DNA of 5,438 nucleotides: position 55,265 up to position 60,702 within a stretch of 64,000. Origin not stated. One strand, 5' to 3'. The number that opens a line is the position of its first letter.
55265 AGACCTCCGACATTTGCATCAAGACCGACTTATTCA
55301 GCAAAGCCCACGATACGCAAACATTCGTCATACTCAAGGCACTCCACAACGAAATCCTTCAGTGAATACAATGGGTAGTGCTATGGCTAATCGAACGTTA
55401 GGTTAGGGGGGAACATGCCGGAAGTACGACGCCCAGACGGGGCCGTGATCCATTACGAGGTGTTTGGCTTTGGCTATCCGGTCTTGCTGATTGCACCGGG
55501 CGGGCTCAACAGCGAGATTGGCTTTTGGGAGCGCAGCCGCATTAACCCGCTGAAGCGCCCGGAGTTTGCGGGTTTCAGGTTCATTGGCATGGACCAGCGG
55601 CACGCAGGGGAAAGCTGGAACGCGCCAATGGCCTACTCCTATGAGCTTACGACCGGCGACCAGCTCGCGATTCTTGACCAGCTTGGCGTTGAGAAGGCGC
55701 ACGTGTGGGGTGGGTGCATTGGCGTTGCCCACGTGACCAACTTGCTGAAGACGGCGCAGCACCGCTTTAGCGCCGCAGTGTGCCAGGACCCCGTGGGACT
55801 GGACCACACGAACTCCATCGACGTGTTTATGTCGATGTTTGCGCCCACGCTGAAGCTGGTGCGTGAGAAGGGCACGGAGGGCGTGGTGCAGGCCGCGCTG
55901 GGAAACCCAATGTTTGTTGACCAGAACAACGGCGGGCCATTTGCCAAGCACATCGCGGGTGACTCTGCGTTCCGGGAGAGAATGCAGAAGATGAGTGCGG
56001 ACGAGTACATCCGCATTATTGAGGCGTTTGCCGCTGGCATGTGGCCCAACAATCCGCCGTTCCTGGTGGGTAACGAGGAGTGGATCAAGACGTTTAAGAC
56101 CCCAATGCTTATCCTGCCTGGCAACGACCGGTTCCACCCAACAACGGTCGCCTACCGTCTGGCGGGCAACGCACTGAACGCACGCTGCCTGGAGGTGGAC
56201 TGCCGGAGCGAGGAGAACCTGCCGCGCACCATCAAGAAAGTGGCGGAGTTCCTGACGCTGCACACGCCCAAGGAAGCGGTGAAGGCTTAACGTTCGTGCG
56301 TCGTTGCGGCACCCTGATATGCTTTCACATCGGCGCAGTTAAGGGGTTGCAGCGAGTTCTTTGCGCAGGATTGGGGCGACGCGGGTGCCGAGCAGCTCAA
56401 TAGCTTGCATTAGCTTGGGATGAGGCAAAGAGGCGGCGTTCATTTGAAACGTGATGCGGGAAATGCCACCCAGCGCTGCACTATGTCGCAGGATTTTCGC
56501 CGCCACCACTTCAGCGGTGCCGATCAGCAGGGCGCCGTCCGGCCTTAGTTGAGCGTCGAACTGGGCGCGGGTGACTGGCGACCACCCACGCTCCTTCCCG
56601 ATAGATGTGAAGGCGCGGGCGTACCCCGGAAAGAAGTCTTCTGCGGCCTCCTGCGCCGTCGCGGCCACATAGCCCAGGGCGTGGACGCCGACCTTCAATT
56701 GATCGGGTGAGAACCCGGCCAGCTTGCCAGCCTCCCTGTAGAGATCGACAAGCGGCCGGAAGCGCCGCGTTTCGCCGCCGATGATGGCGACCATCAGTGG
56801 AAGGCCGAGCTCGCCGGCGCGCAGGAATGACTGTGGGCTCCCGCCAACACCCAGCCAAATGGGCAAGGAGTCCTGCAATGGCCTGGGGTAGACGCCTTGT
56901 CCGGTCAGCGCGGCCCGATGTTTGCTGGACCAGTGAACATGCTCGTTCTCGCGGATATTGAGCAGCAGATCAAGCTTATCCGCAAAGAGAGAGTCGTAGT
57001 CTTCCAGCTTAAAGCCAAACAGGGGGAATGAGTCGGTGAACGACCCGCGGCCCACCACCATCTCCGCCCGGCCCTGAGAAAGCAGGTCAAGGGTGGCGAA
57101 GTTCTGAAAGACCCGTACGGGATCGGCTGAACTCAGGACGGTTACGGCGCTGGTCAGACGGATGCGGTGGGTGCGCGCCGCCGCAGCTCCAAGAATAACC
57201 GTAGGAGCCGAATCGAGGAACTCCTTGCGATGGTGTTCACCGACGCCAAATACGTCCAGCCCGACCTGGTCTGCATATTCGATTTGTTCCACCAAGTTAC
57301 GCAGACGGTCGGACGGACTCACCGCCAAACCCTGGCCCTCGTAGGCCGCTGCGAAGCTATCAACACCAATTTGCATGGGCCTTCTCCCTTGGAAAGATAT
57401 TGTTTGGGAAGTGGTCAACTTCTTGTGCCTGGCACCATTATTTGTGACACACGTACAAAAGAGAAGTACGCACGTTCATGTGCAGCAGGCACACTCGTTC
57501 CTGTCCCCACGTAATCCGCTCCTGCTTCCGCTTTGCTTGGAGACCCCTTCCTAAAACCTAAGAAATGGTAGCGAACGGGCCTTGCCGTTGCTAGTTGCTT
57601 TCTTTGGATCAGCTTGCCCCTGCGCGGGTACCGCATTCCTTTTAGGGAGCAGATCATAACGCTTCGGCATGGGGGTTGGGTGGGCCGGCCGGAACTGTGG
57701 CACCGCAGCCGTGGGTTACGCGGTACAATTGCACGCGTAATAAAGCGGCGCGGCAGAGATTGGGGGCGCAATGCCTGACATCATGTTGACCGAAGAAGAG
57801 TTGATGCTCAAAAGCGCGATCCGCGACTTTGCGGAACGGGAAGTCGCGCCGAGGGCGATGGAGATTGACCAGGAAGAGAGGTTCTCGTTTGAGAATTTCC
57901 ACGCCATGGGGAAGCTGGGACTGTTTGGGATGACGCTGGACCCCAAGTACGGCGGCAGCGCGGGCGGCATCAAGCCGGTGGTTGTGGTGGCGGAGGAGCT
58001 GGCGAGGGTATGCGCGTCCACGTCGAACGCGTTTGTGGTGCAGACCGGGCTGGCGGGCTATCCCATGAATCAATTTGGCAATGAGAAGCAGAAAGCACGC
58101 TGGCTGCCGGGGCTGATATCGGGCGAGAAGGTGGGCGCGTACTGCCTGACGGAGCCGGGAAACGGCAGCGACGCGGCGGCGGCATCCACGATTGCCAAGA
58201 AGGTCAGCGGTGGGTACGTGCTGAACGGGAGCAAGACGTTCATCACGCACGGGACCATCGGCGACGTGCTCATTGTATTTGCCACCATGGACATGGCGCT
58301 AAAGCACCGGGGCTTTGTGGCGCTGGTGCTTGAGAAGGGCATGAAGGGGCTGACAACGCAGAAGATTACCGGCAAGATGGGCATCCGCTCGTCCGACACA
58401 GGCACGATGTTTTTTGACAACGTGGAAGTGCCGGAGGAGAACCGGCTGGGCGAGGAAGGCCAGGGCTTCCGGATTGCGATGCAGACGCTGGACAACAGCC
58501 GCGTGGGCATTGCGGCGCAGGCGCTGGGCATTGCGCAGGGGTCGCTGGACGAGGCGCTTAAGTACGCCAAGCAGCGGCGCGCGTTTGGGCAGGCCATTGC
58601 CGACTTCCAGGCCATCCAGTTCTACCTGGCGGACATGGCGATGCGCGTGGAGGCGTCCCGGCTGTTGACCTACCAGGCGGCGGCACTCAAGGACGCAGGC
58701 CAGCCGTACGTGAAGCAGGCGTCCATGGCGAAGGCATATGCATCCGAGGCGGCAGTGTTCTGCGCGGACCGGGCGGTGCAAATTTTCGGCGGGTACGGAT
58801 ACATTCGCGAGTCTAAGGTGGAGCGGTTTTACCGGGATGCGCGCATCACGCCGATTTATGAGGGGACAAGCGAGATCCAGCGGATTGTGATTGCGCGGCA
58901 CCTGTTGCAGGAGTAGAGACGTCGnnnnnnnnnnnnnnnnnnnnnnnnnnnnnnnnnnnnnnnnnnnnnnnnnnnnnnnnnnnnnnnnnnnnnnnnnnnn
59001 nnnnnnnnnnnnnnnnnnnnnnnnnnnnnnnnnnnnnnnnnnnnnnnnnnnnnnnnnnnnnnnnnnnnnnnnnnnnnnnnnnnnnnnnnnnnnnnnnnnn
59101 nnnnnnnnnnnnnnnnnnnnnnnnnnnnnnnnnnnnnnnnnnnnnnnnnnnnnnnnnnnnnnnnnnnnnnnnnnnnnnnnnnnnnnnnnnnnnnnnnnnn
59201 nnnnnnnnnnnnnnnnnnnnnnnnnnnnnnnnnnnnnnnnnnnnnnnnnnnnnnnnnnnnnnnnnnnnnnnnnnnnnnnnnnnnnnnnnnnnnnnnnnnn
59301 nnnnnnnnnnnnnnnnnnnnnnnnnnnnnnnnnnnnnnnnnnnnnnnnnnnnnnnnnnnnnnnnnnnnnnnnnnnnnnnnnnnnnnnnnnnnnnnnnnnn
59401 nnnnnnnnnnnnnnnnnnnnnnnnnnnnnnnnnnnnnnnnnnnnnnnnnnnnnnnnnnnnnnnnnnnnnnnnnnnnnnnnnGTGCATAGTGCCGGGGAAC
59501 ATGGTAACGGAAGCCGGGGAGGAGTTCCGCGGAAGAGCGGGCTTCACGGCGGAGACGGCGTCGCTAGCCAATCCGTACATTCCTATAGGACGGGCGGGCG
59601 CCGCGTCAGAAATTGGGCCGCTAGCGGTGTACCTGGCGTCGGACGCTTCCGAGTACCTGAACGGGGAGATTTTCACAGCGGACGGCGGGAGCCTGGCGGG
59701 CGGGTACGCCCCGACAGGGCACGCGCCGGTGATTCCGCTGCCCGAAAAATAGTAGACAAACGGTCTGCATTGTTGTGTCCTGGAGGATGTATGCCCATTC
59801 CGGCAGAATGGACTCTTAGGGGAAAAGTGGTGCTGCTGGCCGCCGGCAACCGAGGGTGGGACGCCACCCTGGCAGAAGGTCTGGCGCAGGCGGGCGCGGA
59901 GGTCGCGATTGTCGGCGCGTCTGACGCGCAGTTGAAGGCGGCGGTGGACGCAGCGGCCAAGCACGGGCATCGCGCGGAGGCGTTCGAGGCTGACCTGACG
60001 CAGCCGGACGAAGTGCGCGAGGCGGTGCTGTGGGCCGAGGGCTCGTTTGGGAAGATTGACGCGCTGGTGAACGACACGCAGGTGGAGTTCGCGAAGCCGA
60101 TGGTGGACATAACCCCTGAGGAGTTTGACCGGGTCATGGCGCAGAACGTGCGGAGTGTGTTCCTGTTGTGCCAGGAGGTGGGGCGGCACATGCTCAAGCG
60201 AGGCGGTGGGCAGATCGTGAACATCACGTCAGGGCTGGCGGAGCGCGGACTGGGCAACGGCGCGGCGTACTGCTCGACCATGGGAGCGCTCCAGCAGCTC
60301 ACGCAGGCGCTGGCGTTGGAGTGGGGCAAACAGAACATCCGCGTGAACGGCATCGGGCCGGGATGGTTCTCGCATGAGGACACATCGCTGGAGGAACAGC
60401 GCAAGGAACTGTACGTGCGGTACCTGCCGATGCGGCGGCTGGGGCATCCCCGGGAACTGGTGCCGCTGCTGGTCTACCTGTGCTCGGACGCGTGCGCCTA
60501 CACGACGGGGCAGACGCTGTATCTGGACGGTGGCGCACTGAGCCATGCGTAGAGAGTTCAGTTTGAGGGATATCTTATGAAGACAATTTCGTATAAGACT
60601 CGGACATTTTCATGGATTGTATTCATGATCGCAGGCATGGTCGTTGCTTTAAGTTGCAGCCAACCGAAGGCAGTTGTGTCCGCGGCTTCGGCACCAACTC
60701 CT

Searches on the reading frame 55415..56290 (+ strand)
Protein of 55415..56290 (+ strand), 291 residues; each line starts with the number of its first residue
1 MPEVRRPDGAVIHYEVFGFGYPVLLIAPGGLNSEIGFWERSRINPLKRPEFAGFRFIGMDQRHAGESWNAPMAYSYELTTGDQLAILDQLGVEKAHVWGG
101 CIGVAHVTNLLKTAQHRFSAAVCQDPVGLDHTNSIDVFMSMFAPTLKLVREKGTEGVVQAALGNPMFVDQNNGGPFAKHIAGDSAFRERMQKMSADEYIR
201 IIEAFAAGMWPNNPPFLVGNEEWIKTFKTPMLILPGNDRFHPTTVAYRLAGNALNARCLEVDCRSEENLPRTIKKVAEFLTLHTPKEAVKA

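Call 59: search_protein_families(library=pfam, proteins=[window:55415-56290:+])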
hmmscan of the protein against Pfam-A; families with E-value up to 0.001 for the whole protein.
window:55415-56290:+ (291 aa): 1 family
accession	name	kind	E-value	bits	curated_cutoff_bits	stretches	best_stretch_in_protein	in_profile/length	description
PF00561.26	Abhydrolase_1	-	3.4e-11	43.7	25.8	1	22-142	1-116/245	alpha/beta hydrolase fold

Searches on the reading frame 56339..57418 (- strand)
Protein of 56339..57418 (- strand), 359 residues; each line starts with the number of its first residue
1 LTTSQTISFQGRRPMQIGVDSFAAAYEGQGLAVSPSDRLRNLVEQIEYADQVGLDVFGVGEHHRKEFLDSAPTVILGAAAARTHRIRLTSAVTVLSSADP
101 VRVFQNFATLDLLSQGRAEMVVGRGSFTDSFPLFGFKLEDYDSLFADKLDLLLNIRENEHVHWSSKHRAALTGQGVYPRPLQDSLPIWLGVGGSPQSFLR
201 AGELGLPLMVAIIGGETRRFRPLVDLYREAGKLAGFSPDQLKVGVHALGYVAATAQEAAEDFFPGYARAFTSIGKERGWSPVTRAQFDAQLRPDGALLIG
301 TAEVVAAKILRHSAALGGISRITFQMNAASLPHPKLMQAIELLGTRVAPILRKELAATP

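Call 59: search_protein_families(library=pfam, proteins=[window:56339-57418:-])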
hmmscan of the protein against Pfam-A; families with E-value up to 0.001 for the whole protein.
window:56339-57418:- (359 aa): 1 family
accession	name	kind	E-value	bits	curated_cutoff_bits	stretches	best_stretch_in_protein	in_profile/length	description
PF00296.26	Bac_luciferase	-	5.4e-51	174.2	27.9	1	29-311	12-306/314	Luciferase-like monooxygenase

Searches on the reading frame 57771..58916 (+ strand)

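Call 59: search_protein_families(library=pfam, proteins=[window:57771-58916:+])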
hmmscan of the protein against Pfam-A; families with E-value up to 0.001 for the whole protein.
window:57771-58916:+ (381 aa): 5 families
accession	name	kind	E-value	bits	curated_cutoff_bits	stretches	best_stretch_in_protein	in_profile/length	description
PF00441.29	Acyl-CoA_dh_1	-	1.9e-58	197.3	22.4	1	230-379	1-150/150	Acyl-CoA dehydrogenase, C-terminal domain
PF02771.21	Acyl-CoA_dh_N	-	2.2e-34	118.6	22.9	1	7-119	1-113/113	Acyl-CoA dehydrogenase, N-terminal domain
PF08028.16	Acyl-CoA_dh_2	-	7.3e-28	98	22.7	1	246-367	2-133/134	Acyl-CoA dehydrogenase, C-terminal domain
PF02770.24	Acyl-CoA_dh_M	-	3.6e-23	82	33.3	1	123-218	1-97/97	Acyl-CoA dehydrogenase, middle domain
PF22924.1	ACOX_C_alpha1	-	3.5e-08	33.9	27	1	262-379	48-169/169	Acyl-CoA oxidase, C-alpha1 domain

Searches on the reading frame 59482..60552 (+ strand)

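Call 59: search_protein_families(library=pfam, proteins=[window:59482-60552:+])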
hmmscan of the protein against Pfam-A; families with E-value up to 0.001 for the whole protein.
window:59482-60552:+ (356 aa): 3 families
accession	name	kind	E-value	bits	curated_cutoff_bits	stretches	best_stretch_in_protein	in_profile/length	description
PF13561.12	adh_short_C2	-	4e-51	174.3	27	1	124-351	6-234/236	Enoyl-(Acyl carrier protein) reductase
PF00106.31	adh_short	-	1.5e-41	142.5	26.6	1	115-297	1-183/195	short chain dehydrogenase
PF08659.16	KR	-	3.7e-06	27.4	22.6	1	122-232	8-122/180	KR domain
